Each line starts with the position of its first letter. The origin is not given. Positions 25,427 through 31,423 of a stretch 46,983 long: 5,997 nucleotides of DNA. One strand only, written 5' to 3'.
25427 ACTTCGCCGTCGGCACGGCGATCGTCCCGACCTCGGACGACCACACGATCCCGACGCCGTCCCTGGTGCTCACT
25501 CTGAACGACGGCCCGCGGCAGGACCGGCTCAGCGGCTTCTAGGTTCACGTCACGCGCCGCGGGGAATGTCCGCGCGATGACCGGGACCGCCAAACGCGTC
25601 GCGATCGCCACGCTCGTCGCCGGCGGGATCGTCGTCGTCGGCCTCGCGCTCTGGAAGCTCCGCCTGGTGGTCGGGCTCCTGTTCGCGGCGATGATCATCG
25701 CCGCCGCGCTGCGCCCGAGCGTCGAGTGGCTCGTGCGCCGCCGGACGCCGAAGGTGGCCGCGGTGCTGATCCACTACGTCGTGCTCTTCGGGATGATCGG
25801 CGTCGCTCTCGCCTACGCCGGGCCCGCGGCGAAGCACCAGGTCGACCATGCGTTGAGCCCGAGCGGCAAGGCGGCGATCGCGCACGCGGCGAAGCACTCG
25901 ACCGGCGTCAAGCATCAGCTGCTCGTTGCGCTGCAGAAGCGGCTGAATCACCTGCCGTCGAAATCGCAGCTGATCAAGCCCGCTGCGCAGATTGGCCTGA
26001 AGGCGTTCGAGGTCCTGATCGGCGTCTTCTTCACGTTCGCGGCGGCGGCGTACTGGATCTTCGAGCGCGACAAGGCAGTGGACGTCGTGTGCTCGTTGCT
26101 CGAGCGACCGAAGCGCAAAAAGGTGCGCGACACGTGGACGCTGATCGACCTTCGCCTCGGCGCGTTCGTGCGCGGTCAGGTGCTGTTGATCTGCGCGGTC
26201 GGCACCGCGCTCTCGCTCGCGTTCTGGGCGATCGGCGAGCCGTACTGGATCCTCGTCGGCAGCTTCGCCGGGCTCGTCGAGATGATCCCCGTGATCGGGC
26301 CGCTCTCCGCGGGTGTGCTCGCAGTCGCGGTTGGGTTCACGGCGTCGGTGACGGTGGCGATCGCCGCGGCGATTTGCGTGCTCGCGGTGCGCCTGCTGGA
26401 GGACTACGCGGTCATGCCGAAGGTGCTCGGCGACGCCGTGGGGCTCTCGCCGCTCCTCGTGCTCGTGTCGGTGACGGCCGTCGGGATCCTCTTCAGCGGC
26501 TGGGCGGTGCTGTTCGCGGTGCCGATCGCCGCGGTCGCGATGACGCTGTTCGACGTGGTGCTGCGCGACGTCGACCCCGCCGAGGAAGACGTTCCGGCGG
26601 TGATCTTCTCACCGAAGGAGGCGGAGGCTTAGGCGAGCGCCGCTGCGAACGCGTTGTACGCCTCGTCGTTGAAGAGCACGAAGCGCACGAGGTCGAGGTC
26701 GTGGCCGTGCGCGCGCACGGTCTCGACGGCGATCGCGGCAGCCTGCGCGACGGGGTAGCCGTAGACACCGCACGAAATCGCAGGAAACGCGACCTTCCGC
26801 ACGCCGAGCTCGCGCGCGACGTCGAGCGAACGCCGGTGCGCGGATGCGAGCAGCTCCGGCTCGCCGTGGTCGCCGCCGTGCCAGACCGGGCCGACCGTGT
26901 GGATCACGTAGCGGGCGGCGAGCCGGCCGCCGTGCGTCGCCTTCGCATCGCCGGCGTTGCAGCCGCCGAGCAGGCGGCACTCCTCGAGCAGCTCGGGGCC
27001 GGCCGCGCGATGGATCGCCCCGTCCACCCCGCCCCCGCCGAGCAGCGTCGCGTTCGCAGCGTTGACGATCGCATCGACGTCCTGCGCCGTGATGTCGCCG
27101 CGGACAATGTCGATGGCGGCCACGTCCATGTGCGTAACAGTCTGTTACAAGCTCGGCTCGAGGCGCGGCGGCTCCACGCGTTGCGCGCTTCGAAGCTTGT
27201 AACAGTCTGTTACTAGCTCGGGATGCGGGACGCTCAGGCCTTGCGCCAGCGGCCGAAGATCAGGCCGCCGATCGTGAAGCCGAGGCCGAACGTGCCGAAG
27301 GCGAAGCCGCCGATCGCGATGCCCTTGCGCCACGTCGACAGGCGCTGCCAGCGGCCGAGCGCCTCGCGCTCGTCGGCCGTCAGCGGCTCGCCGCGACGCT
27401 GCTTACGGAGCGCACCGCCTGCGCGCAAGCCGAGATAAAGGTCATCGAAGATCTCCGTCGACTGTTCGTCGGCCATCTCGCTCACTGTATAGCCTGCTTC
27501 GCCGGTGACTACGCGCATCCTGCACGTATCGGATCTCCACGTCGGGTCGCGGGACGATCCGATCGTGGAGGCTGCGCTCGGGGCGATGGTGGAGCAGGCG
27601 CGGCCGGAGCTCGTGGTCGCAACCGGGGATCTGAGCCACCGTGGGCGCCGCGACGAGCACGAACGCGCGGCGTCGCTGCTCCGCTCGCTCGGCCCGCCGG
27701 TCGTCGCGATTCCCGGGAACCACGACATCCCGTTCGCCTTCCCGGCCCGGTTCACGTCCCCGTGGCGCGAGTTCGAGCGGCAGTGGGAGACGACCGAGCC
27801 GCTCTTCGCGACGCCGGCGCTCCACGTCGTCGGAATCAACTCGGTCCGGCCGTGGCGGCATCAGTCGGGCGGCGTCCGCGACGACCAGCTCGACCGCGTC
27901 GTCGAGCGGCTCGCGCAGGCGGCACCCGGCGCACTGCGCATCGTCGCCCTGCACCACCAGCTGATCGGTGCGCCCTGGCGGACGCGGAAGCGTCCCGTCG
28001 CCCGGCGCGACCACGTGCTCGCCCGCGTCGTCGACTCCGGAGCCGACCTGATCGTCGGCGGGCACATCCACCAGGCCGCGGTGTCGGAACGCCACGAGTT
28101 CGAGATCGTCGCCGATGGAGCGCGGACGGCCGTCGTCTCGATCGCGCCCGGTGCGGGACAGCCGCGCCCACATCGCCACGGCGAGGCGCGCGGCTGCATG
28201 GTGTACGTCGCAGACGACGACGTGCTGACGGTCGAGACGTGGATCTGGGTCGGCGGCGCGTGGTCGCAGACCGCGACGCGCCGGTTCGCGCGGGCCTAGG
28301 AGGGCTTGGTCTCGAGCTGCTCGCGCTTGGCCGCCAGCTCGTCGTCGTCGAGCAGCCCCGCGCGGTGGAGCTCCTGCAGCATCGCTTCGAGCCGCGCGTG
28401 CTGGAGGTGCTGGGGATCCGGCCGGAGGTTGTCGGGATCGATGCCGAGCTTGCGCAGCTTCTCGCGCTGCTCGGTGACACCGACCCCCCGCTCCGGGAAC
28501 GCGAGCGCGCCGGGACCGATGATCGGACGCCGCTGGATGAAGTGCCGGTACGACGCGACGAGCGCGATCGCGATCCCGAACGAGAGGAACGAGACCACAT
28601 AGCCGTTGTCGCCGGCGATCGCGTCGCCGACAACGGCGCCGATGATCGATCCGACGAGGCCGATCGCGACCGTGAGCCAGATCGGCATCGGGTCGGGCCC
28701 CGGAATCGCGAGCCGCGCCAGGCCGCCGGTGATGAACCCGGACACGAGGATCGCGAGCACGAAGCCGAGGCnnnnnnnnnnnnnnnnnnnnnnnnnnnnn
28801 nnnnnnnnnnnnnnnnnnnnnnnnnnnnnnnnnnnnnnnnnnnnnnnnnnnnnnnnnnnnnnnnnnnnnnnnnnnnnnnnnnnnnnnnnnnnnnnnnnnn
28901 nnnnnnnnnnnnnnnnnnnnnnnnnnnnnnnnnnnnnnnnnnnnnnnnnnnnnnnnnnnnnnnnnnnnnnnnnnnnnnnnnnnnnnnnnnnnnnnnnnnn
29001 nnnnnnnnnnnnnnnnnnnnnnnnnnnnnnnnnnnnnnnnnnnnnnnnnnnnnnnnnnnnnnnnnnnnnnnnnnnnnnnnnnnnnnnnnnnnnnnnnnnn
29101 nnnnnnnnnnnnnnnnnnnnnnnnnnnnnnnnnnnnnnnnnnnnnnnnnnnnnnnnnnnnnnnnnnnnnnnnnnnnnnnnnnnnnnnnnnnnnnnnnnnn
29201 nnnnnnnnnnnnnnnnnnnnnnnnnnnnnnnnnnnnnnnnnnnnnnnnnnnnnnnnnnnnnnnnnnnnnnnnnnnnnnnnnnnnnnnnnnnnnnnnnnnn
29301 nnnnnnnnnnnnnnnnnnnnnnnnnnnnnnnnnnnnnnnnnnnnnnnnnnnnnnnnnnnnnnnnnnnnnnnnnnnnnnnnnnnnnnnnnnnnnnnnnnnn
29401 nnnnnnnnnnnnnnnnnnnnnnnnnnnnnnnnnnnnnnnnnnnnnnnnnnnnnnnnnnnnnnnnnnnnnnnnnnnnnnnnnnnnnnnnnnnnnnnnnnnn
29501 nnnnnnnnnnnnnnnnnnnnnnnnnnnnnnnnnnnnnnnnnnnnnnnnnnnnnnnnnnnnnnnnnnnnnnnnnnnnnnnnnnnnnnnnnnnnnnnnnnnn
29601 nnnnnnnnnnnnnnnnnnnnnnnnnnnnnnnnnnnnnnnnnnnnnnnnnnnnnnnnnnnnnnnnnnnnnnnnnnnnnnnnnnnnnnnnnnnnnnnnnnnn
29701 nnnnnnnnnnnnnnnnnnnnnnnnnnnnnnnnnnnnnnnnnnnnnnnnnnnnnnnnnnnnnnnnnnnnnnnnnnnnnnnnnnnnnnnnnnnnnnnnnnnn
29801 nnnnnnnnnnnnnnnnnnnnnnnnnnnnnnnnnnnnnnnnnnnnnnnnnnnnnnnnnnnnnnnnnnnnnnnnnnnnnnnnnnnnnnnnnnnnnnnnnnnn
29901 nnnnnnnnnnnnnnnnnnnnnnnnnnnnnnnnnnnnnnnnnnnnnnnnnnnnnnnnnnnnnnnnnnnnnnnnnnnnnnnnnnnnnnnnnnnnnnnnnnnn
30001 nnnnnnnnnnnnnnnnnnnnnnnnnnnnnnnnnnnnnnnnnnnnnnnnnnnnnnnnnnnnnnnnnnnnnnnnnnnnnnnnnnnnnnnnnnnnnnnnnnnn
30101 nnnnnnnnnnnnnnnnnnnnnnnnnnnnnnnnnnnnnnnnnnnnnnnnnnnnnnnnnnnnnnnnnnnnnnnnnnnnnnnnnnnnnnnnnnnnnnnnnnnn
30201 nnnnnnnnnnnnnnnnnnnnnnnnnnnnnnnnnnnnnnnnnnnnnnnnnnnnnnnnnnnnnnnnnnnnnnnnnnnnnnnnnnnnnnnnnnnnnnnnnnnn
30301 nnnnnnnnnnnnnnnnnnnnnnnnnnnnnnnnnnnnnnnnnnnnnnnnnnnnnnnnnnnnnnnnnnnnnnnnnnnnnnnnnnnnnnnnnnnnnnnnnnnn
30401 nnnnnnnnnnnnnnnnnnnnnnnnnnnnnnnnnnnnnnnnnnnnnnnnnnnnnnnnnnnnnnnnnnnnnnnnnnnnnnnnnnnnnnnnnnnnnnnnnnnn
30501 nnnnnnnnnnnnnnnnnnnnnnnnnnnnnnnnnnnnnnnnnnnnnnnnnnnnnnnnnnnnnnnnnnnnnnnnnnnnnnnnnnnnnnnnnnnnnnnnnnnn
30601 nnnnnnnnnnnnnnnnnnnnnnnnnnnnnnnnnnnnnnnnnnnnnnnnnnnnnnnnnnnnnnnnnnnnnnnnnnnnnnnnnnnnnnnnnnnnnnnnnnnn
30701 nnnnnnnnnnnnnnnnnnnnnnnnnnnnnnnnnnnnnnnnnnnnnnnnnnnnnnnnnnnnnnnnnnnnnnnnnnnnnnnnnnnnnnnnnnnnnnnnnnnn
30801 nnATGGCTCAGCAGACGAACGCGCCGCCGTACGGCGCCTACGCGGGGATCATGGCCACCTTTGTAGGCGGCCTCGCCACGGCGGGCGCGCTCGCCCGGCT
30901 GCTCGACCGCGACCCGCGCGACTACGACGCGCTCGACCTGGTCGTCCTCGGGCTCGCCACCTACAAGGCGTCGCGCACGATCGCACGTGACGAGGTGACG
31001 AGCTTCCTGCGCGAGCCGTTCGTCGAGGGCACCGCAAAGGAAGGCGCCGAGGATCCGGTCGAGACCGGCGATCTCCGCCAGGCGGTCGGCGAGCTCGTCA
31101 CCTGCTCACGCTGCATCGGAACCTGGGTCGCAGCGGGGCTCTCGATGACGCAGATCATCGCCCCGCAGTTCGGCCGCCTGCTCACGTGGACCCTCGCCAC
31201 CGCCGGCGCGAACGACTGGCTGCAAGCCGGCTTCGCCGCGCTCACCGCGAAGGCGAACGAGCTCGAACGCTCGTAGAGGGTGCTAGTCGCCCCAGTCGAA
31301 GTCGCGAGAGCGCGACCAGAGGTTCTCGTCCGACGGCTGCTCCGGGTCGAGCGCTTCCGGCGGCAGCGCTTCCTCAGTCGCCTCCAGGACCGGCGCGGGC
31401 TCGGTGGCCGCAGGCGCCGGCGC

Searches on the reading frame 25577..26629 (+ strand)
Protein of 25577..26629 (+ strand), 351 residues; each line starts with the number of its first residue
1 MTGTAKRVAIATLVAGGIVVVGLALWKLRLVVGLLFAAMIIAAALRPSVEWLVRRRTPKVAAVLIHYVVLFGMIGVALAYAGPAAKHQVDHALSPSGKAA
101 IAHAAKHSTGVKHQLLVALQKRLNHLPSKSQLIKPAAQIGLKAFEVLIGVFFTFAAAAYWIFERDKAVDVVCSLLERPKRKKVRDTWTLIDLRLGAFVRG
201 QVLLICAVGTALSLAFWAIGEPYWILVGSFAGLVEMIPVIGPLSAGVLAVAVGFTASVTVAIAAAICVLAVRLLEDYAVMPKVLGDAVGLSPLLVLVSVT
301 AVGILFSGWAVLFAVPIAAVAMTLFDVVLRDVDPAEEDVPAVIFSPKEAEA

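Call 49: search_protein_families(library=pfam, proteins=[window:25577-26629:+], max_evalue=0.001)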
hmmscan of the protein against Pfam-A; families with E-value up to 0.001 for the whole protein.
window:25577-26629:+ (351 aa): 1 family
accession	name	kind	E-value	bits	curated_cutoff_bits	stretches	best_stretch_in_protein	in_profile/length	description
PF01594.21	AI-2E_transport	-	1.2e-34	120.4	34.3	1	18-327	7-325/327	AI-2E family transporter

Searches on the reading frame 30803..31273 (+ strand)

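Call 49: search_protein_families(library=pfam, proteins=[window:30803-31273:+], max_evalue=0.001)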
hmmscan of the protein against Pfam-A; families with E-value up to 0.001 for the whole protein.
window:30803-31273:+ (157 aa): 1 family
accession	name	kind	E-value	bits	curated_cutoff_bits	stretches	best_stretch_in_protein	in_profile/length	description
PF07098.16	DUF1360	-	1.1e-24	86.8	21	1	48-142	1-100/102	Protein of unknown function (DUF1360)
